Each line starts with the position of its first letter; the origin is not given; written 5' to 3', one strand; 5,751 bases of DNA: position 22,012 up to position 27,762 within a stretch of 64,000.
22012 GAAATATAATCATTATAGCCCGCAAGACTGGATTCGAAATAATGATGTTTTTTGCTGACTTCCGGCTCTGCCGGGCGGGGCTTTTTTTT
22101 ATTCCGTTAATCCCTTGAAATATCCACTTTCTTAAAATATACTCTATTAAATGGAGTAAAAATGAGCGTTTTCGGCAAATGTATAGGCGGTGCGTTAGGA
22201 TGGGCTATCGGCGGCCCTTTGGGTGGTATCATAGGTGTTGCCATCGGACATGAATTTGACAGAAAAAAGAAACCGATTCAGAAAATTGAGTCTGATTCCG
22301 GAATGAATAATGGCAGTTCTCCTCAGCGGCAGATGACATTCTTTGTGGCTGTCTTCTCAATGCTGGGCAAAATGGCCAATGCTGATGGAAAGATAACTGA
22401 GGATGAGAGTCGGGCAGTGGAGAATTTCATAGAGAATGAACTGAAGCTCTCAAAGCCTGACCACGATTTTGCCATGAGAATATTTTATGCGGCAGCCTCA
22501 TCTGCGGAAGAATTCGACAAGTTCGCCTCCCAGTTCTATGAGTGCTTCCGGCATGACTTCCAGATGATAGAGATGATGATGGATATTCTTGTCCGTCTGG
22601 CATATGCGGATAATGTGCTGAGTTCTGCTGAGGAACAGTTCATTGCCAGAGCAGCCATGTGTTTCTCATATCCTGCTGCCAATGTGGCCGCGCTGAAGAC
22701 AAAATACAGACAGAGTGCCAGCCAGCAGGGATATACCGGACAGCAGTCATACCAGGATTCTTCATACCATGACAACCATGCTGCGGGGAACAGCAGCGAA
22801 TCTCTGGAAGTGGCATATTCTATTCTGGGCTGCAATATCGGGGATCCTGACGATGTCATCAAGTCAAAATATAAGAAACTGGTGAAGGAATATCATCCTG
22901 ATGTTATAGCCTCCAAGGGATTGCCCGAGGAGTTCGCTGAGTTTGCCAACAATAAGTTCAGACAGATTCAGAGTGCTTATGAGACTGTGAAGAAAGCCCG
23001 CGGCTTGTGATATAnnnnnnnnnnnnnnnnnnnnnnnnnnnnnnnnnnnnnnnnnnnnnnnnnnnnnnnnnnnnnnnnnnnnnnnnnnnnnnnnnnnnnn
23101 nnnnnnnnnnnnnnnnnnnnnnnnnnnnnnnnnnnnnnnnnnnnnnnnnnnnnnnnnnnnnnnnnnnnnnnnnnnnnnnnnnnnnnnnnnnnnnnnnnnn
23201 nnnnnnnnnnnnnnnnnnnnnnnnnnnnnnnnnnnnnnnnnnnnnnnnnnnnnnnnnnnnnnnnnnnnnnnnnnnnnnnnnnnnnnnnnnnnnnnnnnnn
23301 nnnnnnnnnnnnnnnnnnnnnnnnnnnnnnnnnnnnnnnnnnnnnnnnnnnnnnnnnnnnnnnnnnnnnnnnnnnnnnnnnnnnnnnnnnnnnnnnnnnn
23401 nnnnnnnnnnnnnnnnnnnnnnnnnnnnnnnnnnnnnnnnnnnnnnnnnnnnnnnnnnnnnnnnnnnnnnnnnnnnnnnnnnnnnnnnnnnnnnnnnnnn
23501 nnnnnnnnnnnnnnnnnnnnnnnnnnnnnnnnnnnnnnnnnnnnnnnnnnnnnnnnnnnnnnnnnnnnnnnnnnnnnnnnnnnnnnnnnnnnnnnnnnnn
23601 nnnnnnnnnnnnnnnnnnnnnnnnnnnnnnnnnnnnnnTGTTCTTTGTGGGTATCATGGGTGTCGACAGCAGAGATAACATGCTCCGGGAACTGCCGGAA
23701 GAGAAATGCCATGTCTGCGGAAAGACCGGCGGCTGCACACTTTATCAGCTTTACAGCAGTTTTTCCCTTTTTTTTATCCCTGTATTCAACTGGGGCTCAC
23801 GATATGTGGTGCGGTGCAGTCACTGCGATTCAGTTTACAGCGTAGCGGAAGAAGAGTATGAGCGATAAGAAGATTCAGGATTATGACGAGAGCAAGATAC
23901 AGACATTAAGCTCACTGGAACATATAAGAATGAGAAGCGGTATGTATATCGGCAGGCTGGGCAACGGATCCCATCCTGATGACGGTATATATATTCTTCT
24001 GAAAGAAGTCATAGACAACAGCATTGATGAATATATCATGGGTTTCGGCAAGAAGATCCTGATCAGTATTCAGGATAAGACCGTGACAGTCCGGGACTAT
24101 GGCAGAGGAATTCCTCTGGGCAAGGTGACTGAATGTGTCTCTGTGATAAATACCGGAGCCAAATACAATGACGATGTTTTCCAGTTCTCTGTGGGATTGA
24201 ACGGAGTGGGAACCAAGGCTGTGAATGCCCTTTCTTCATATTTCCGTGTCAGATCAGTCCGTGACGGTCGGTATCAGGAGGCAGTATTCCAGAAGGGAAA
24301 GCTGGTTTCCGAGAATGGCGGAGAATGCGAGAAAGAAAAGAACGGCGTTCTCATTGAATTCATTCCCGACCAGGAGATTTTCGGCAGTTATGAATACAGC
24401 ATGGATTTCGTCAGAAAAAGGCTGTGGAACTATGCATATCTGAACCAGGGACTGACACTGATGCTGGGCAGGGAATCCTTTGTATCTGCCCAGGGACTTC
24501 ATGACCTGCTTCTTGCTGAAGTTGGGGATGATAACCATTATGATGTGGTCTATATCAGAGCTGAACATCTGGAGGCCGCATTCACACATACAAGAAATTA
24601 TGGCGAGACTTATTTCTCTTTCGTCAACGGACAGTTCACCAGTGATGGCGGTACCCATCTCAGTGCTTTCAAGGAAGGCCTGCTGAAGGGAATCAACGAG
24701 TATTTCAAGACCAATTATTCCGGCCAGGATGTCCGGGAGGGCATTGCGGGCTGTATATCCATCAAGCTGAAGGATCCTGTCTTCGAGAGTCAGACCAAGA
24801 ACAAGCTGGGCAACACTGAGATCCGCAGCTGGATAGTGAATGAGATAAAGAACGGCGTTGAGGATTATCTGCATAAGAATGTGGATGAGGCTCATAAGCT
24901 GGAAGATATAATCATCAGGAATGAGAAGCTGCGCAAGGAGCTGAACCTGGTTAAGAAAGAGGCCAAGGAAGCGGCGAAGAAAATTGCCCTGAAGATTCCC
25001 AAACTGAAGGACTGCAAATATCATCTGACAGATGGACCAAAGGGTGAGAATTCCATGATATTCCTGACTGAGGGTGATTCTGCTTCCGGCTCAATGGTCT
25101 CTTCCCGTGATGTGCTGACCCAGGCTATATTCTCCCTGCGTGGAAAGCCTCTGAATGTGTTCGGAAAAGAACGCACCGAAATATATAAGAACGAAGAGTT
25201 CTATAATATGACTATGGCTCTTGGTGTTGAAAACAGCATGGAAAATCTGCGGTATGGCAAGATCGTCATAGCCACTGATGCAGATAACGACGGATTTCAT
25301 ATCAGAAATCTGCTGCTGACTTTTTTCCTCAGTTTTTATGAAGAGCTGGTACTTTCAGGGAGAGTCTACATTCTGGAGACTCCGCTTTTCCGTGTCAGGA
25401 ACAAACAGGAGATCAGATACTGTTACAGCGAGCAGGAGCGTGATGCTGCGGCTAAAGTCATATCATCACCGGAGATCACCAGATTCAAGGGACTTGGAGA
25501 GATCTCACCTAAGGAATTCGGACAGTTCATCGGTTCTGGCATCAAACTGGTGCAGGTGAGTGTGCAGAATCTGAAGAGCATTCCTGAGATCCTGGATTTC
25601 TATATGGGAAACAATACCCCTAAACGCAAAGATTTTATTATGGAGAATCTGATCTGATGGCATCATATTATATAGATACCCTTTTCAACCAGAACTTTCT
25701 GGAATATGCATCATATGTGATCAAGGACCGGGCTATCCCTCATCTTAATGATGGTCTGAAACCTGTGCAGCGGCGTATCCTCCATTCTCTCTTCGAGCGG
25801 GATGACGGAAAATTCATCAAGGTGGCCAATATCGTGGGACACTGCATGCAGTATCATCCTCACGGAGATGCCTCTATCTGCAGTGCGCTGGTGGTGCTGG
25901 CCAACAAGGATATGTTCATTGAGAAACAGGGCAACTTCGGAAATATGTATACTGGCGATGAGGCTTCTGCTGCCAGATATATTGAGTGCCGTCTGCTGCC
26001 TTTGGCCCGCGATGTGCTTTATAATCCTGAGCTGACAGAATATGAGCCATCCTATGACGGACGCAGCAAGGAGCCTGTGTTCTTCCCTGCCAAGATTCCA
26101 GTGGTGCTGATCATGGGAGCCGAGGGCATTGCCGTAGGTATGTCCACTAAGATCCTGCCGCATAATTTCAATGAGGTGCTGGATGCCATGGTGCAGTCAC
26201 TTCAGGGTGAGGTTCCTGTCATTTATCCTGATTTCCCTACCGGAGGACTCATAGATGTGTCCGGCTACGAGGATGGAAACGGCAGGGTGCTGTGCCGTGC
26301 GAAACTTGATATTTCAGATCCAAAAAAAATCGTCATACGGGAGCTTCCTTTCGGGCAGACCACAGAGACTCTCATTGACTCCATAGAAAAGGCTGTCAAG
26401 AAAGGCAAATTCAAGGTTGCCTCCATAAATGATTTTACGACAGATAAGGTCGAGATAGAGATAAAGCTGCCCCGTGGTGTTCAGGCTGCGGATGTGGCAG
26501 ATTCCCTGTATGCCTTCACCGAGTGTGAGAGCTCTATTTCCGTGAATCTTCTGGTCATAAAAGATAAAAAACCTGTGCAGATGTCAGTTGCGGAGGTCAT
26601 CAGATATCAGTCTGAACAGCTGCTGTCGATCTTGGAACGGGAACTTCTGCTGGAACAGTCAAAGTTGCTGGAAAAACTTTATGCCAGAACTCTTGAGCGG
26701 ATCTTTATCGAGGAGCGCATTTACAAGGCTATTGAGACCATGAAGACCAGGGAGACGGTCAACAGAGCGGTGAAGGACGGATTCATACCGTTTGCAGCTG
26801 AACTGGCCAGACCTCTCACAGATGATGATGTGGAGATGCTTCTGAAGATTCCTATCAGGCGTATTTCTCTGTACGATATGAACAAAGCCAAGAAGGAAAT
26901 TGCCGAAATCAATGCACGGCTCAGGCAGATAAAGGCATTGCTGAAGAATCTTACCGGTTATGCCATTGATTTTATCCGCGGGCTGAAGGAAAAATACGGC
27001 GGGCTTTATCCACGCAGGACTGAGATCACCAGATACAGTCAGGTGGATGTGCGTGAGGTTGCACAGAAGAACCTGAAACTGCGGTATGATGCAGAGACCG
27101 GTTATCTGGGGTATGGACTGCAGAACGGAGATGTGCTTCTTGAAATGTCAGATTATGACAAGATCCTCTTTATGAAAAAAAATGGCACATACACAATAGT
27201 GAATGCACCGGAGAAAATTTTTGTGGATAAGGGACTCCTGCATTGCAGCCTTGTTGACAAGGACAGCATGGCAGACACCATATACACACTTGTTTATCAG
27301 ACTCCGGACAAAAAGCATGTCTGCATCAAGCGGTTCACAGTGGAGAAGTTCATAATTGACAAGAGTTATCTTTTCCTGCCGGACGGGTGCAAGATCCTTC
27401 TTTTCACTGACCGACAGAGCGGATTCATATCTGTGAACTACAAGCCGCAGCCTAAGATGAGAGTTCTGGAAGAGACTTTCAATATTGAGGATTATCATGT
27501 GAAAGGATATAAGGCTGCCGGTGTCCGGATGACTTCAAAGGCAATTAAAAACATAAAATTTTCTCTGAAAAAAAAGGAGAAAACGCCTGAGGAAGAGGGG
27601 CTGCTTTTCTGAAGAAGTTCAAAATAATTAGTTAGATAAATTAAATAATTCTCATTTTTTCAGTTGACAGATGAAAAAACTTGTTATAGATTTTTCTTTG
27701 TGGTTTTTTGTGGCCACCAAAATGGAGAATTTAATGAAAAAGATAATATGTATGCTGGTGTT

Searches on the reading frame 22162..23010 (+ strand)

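Call 49: search_protein_families(library=pfam, proteins=[window:22162-23010:+], max_evalue=0.00001)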
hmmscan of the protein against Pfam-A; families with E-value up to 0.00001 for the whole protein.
window:22162-23010:+ (282 aa): 2 families
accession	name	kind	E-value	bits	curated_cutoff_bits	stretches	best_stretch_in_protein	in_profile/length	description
PF05099.18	TerB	-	1.9e-17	64.1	24.4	1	62-178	2-116/118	Tellurite resistance protein TerB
PF00226.36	DnaJ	-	3.5e-10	40.3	27.8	1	218-277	2-54/63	DnaJ domain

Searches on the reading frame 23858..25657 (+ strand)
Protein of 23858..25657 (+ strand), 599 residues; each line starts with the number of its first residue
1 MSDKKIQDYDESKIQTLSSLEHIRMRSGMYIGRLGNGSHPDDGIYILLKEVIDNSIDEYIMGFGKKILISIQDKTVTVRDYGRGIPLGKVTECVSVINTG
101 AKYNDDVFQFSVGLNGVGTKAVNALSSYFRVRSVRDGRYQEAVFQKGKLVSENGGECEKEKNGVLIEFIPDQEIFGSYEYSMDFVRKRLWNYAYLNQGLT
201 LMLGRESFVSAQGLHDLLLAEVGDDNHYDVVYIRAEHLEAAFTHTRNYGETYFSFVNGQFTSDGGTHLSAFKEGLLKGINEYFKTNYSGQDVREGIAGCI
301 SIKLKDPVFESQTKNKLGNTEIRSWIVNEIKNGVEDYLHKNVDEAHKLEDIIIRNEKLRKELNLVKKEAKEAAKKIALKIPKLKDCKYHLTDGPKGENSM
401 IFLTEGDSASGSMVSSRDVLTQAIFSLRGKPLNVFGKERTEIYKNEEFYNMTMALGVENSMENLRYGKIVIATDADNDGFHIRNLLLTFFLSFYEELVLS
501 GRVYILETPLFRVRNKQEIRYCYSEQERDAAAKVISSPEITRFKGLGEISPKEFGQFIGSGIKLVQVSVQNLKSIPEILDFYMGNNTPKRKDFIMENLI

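Call 49: search_protein_families(library=pfam, proteins=[window:23858-25657:+], max_evalue=0.00001)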
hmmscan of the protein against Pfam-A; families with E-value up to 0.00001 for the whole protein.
window:23858-25657:+ (599 aa): 4 families
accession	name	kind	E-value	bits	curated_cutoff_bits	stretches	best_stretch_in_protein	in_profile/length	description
PF00204.31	DNA_gyraseB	-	8.6e-32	110.4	27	1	223-362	11-167/173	DNA gyrase B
PF01751.28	Toprim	-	1.4e-12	48.1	23.1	1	401-507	2-95/96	Toprim domain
PF00986.26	DNA_gyraseB_C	-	3.6e-07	30.7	29.8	1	538-595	4-63/63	DNA gyrase B subunit, carboxyl terminus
PF02518.31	HATPase_c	-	1.2e-06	29.4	26.4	1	42-127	4-85/111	Histidine kinase-, DNA gyrase B-, and HSP90-like ATPase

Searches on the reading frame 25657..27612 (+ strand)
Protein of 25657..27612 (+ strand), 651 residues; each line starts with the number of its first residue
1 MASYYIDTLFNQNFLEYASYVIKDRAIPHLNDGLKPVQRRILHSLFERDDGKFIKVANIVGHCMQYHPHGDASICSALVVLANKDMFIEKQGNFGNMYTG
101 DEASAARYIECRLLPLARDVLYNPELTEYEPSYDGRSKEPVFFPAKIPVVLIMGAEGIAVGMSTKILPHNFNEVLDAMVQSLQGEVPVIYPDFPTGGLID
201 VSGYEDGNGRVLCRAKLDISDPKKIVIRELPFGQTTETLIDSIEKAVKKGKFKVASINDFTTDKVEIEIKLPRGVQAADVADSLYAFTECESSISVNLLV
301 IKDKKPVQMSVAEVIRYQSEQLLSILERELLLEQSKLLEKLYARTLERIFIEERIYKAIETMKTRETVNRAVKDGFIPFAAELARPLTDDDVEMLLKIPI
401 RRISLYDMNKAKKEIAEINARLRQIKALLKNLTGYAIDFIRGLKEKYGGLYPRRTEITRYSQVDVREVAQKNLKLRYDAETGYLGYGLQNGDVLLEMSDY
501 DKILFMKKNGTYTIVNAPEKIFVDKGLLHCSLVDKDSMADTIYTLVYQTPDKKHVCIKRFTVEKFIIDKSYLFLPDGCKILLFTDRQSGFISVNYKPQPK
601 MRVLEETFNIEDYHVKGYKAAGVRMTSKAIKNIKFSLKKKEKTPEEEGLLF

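Call 49: search_protein_families(library=pfam, proteins=[window:25657-27612:+], max_evalue=0.00001)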
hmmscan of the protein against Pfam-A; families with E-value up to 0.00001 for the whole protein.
window:25657-27612:+ (651 aa): 1 family
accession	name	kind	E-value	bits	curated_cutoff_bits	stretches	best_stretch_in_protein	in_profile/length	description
PF00521.26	DNA_topoisoIV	-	9.2e-111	371.2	31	1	25-431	1-419/432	DNA gyrase/topoisomerase IV, subunit A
